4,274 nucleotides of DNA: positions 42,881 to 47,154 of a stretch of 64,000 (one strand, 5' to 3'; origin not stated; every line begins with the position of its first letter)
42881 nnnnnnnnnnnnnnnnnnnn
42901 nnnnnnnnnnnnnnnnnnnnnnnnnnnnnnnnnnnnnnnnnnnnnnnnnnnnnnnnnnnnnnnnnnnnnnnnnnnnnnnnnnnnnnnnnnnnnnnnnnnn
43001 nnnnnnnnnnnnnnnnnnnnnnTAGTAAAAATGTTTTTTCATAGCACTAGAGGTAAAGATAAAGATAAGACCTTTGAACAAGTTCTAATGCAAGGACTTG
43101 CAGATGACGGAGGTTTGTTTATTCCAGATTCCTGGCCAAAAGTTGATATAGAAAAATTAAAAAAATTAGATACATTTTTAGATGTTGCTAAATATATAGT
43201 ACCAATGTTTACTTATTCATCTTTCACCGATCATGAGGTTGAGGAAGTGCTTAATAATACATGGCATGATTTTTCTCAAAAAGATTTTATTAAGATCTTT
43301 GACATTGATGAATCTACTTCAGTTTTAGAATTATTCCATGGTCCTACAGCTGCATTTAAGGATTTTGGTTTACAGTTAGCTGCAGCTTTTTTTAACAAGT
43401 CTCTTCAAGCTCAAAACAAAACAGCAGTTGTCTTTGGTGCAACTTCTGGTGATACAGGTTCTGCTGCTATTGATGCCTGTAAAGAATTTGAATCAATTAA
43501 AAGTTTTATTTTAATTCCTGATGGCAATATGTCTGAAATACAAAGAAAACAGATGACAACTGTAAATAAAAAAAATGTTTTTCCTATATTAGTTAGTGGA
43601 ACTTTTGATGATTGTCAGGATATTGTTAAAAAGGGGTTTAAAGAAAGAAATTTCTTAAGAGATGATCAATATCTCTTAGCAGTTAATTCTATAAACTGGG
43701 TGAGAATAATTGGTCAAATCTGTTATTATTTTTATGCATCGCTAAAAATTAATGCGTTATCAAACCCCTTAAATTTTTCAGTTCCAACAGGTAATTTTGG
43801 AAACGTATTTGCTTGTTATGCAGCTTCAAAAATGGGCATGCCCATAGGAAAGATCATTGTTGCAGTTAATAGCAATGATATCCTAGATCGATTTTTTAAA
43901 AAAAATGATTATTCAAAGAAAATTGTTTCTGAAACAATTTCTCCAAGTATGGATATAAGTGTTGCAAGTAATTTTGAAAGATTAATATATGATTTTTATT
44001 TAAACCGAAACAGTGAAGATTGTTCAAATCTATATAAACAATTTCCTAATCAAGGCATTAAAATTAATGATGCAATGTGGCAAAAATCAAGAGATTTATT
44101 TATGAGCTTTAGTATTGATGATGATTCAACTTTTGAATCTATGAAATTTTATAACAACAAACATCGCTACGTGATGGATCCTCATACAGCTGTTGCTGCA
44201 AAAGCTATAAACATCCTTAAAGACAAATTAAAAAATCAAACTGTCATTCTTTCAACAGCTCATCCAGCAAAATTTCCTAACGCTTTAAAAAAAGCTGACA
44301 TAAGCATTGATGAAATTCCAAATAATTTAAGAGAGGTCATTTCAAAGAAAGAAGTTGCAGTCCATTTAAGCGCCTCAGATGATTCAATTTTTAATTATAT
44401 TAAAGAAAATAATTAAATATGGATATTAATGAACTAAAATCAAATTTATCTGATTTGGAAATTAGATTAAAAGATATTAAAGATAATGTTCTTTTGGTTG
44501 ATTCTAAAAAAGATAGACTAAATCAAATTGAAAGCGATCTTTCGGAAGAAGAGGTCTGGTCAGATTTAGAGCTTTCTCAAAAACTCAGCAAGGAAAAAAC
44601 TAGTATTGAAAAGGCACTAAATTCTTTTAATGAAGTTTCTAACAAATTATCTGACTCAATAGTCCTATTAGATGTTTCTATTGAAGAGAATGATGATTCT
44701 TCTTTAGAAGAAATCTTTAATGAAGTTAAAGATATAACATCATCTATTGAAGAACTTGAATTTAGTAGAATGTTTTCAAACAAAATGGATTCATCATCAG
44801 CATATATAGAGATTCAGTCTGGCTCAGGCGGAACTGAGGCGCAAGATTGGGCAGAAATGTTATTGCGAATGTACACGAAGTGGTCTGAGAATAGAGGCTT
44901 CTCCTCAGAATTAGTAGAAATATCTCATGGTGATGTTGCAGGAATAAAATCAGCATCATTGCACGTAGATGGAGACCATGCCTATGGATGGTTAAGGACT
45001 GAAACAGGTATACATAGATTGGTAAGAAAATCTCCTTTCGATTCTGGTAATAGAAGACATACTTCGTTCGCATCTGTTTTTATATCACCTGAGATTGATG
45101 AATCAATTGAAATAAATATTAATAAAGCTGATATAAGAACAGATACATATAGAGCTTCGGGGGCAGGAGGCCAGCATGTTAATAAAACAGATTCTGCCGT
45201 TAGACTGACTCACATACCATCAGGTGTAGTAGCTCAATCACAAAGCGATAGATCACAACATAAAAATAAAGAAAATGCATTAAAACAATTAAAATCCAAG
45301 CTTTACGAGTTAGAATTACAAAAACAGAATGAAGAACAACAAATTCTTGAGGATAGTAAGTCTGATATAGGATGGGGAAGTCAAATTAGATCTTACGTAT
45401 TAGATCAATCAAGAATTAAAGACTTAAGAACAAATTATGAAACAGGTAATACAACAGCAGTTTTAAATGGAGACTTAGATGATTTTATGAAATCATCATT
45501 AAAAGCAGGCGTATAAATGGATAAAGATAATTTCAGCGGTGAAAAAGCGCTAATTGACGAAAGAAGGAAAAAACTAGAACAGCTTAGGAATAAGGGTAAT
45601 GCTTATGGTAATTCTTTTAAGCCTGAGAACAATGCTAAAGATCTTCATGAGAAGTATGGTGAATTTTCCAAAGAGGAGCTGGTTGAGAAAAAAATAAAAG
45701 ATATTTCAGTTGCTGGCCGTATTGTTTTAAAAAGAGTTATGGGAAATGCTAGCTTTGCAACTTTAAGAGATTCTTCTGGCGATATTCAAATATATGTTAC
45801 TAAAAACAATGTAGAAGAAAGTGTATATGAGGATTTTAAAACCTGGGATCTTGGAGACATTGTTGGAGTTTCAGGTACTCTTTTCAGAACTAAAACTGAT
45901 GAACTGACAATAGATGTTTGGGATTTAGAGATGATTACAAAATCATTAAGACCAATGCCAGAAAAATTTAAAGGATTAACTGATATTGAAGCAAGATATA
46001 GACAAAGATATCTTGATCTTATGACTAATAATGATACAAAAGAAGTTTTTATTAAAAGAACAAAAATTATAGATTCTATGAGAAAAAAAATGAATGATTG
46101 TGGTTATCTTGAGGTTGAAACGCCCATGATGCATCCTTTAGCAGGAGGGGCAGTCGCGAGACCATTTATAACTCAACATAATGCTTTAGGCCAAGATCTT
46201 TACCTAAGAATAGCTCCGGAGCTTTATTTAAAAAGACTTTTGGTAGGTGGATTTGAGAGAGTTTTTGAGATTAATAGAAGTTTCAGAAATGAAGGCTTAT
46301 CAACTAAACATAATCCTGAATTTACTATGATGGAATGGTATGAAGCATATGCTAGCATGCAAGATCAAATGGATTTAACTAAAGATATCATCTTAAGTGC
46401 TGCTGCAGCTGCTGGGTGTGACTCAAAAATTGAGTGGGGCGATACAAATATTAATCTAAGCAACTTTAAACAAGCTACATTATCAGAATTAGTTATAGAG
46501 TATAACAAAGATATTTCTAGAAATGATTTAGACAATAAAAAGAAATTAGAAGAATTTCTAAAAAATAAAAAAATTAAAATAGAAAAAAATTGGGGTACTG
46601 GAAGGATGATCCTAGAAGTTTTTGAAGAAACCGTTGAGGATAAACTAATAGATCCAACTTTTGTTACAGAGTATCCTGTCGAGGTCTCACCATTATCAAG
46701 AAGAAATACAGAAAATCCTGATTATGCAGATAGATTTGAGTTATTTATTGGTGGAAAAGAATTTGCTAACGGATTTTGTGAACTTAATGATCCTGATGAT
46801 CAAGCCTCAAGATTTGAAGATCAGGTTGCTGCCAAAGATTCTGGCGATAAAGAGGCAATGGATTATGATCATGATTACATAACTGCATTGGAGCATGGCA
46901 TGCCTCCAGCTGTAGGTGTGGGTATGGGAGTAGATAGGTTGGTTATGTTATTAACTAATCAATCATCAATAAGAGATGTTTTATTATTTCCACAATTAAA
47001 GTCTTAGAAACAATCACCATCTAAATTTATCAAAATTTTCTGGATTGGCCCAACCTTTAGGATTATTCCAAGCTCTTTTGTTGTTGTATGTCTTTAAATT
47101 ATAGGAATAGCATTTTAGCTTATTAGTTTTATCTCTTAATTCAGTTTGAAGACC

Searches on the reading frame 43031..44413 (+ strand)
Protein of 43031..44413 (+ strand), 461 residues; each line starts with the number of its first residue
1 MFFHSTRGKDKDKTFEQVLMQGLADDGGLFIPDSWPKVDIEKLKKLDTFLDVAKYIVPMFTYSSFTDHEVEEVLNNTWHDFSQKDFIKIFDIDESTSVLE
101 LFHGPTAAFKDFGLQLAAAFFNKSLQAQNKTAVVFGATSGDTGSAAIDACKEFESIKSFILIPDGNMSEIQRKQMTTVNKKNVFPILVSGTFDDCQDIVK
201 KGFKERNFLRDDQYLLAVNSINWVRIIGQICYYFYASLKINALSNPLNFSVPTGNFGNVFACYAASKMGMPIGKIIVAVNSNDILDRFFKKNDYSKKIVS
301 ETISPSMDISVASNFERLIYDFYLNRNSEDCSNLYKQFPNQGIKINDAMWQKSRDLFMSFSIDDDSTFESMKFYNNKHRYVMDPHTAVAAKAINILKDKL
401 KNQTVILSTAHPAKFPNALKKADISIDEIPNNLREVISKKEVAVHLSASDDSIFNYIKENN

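Call 41: search_protein_families(library=pfam, proteins=[window:43031-44413:+], max_evalue=0.00001)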
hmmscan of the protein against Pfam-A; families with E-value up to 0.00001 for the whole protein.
window:43031-44413:+ (461 aa): 3 families
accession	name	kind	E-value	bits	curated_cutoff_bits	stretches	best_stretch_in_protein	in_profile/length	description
PF00291.31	PALP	-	3e-24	86.3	35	1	100-406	29-290/295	Pyridoxal-phosphate dependent enzyme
PF14821.11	Thr_synth_N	-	3.3e-17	62.8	25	1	3-77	2-78/79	Threonine synthase N terminus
PF24857.1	THR4_C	-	9.8e-08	32.5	27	1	386-440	1-65/85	Threonine synthase, C-terminal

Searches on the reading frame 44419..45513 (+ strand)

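Call 41: search_protein_families(library=pfam, proteins=[window:44419-45513:+], max_evalue=0.00001)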
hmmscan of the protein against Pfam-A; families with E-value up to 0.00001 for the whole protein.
window:44419-45513:+ (365 aa): 2 families
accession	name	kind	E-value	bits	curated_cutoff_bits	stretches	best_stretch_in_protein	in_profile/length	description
PF03462.23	PCRF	-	9.9e-53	179.3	24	1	31-220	2-194/194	PCRF domain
PF00472.26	RF-1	-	1.7e-40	138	35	1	229-337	2-116/116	RF-1 domain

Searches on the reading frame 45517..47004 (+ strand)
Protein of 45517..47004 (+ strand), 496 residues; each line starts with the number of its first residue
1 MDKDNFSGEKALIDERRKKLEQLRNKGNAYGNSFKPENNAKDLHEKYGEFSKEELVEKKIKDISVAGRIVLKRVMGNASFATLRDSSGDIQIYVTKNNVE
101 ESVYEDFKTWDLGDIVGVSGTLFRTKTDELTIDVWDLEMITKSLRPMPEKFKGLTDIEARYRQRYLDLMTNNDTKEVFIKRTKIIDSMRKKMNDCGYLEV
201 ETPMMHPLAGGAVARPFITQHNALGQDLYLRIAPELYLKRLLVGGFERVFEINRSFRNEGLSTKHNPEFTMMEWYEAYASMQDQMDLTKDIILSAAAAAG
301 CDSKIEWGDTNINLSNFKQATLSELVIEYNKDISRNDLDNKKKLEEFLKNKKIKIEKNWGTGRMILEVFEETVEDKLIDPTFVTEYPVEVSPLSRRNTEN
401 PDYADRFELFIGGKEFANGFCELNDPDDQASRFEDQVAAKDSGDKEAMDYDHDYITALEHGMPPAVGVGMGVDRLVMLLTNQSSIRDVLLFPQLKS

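Call 41: search_protein_families(library=pfam, proteins=[window:45517-47004:+], max_evalue=0.00001)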
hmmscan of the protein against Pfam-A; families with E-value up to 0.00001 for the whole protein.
window:45517-47004:+ (496 aa): 2 families
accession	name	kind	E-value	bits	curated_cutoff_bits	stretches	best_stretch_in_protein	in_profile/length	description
PF00152.25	tRNA-synt_2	-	1.8e-84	283.9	25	1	157-494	2-307/308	tRNA synthetases class II (D, K and N)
PF01336.31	tRNA_anti-codon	-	7.4e-16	58.3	27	1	63-139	1-74/75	OB-fold nucleic acid binding domain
